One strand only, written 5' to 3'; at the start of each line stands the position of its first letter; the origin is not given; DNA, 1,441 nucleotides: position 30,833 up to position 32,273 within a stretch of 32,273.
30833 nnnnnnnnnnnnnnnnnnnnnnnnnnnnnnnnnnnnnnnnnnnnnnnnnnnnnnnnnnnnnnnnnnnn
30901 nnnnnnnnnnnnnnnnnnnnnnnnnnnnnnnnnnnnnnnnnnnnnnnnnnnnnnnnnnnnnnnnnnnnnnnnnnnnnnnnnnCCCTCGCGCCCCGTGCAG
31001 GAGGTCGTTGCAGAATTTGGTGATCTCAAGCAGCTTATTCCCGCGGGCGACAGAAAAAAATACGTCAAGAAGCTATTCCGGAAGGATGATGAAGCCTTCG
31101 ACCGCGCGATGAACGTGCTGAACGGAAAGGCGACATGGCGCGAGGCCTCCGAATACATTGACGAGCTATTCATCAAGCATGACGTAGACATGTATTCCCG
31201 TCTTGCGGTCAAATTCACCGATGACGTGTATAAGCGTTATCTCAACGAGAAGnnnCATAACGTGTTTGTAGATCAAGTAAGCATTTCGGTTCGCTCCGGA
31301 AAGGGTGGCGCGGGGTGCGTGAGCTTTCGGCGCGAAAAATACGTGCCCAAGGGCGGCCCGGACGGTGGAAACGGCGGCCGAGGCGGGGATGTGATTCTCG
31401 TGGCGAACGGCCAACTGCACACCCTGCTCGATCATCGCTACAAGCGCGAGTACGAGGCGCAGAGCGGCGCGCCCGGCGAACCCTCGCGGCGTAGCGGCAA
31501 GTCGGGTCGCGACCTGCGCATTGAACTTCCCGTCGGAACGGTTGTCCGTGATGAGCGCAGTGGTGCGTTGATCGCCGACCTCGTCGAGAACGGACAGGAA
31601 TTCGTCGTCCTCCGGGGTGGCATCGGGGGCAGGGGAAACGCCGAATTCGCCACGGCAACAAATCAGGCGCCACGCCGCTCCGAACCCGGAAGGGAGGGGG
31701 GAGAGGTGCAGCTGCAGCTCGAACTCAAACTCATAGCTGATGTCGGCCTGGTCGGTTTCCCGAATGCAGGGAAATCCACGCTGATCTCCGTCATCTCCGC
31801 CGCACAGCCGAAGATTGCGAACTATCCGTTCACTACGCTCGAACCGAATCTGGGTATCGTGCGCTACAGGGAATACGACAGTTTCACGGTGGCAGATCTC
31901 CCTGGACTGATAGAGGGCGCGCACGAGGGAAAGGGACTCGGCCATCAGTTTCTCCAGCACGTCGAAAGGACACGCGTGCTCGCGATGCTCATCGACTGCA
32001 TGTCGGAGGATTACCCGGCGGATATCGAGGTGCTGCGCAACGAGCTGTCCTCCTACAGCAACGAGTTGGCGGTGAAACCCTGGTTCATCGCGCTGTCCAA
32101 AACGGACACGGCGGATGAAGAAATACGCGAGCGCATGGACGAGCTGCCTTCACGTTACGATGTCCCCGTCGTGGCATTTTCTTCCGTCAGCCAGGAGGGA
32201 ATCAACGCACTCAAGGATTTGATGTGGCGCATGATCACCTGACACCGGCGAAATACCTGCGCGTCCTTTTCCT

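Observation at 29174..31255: Polyacidic protein with about seven copies of an [IL]-P-x-hydrophobic-x-(L/D)-E motif, 6 nt upstream of obg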

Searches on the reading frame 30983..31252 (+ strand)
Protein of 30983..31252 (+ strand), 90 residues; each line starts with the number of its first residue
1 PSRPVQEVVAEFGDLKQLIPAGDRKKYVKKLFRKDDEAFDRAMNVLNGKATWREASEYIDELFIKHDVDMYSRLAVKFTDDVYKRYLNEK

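Call 66: find_homologous_proteins(query=A8, max_evalue=0.001)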
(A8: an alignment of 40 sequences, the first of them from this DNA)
Query A8 (40 sequences) (90 aa, profile of the alignment): 11 proteins with E <= 0.001 among 301 candidates.
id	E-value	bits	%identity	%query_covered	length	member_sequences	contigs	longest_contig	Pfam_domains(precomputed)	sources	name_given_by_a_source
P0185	1.2e-22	97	76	92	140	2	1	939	-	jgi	jgi:hypothetical protein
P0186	1.8e-17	81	-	-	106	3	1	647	-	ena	-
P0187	2.6e-16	77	-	-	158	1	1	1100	-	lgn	-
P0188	1.4e-14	72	-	-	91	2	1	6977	-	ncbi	ncbi:MAG: hypothetical protein ACYC4T_09460, partial [Melioribacteraceae bacterium]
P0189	1.3e-13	68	-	-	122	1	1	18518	-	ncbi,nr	ncbi:MAG: hypothetical protein M1391_02095 [Bacteroidetes bacterium]|nr:hypothetical protein [Bacter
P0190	1.6e-13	68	-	-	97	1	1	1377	-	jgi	jgi:hypothetical protein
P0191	2.1e-13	68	24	58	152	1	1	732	-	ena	-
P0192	2.6e-13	67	-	-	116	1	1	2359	-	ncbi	ncbi:MAG: hypothetical protein AB1298_06260, partial [Bacteroidota bacterium]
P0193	6.8e-13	66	35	22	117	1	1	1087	-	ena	-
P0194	3.0e-11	61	85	51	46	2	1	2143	-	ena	-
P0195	2.4e-10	58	-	-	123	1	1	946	-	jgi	jgi:hypothetical protein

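Call 67: find_encoding_contigs(protein=P0189, flank=4000, max_places=2)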
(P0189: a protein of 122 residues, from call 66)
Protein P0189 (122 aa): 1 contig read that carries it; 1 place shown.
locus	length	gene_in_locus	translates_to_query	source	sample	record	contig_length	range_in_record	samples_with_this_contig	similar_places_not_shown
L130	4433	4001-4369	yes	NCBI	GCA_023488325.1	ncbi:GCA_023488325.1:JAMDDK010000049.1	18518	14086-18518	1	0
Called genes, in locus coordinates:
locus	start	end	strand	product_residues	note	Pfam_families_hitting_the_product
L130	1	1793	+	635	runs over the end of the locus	PF00890:FAD_binding_2, PF01266:DAO (weak), PF03486:HI0933_like (faint), PF07992:Pyr_redox_2 (faint), PF02910:Succ_DH_flav_C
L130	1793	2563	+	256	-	PF13085:Fer2_3, PF13183:Fer4_8, PF12838:Fer4_7 (weak)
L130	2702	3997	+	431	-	-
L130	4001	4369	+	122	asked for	-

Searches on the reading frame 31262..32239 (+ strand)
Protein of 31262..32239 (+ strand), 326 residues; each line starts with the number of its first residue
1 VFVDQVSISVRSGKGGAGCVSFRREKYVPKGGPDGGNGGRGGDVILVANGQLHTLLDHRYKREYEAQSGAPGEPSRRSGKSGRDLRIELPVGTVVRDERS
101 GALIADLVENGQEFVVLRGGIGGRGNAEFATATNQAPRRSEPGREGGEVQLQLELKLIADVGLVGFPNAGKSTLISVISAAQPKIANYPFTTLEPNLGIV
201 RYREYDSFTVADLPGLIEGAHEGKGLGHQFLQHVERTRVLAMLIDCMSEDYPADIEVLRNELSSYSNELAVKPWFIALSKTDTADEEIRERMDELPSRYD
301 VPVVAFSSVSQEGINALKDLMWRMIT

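Call 3: search_protein_families(library=pfam, proteins=[window:31262-32239:+], max_evalue=1)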
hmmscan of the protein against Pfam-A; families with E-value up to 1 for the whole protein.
window:31262-32239:+ (326 aa): 9 families
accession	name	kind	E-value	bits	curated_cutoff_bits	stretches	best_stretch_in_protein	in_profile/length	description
PF01018.28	GTP1_OBG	-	1.5e-60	203.7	27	1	3-157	1-155/155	GTP1/OBG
PF01926.29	MMR_HSR1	-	2.7e-24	85.9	21.9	1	160-280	1-113/113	50S ribosome-binding GTPase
PF02421.24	FeoB_N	-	1.7e-14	54.1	27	1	161-319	3-154/156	Ferrous iron transport protein B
PF04670.18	Gtr1_RagA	-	0.0016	18.4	22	1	163-292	4-132/232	Gtr1/RagA G protein conserved region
PF00009.33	GTP_EFTU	-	0.0091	16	26.5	1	260-324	111-185/188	Elongation factor Tu GTP binding domain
PF03193.22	RsgA_GTPase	-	0.01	16.1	30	1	275-321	57-104/174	RsgA GTPase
PF03308.22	MeaB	-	0.15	11.5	23.1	1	161-179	36-54/273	Methylmalonyl Co-A mutase-associated GTPase MeaB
PF16897.10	MMR_HSR1_Xtn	-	0.17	12.3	35.2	1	273-325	57-104/106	C-terminal region of MMR_HSR1 domain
PF05402.18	PqqD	-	0.21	12.4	23.4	1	227-270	19-62/67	Coenzyme PQQ synthesis protein D (PqqD)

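Call 4: search_protein_families(library=ncbifam, proteins=[window:31262-32239:+], max_evalue=1)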
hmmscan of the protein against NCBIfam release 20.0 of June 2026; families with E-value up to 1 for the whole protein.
window:31262-32239:+ (326 aa): 25 families
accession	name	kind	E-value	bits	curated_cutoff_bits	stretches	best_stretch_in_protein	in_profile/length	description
NF008955.0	PRK12297.1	equivalog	2.3e-136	455.1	406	1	1-325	2-328/429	GTPase ObgE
NF008956.1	PRK12299.1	equivalog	2.4e-134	447.4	300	1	1-325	1-325/327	GTPase ObgE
TIGR02729.1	Obg_CgtA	equivalog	4.2e-134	446.7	280.25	1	2-325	1-328/329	Obg family GTPase CgtA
NF008954.1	PRK12296.1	equivalog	1.3e-109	366.7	377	1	2-325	4-339/470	GTPase ObgE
NF007171.0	PRK09602.1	subfamily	1.6e-22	79.9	387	2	160-200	4-44/397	YchF-related putative GTPase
TIGR00092.1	TIGR00092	equivalog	6.9e-18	64.9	279.2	1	161-250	5-111/368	redox-regulated ATPase YchF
TIGR03156.1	GTP_HflX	equivalog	5.7e-13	48.5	216.75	1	158-322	189-348/351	GTPase HflX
NF000908.1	PRK00089.1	equivalog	1.6e-09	37.5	237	1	161-322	6-164/291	GTPase Era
TIGR00437.1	feoB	equivalog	1e-08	34.4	315.65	1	165-216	1-51/594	ferrous iron transport protein B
NF007105.0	PRK09554.1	equivalog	2.4e-08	32.6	683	1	161-320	6-162/772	Fe(2+) transporter permease subunit FeoB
NF008280.0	PRK11058.1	equivalog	4.2e-08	32.4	441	1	158-317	197-353/426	ribosome rescue GTPase HflX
TIGR00231.1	small_GTP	domain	3.4e-07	30.2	42.5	1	160-246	5-93/164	GTP-binding protein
TIGR03596.1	GTPase_YlqF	equivalog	2.2e-06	27.2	208.2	1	163-253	123-217/276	ribosome biogenesis GTPase YlqF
TIGR03918.1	GTP_HydF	equivalog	3.6e-06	26.1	325.55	1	160-324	9-166/392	[FeFe] hydrogenase H-cluster maturation GTPase HydF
TIGR03594.1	GTPase_EngA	equivalog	5.2e-06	25.7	306.7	1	161-321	3-156/432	ribosome biogenesis GTPase Der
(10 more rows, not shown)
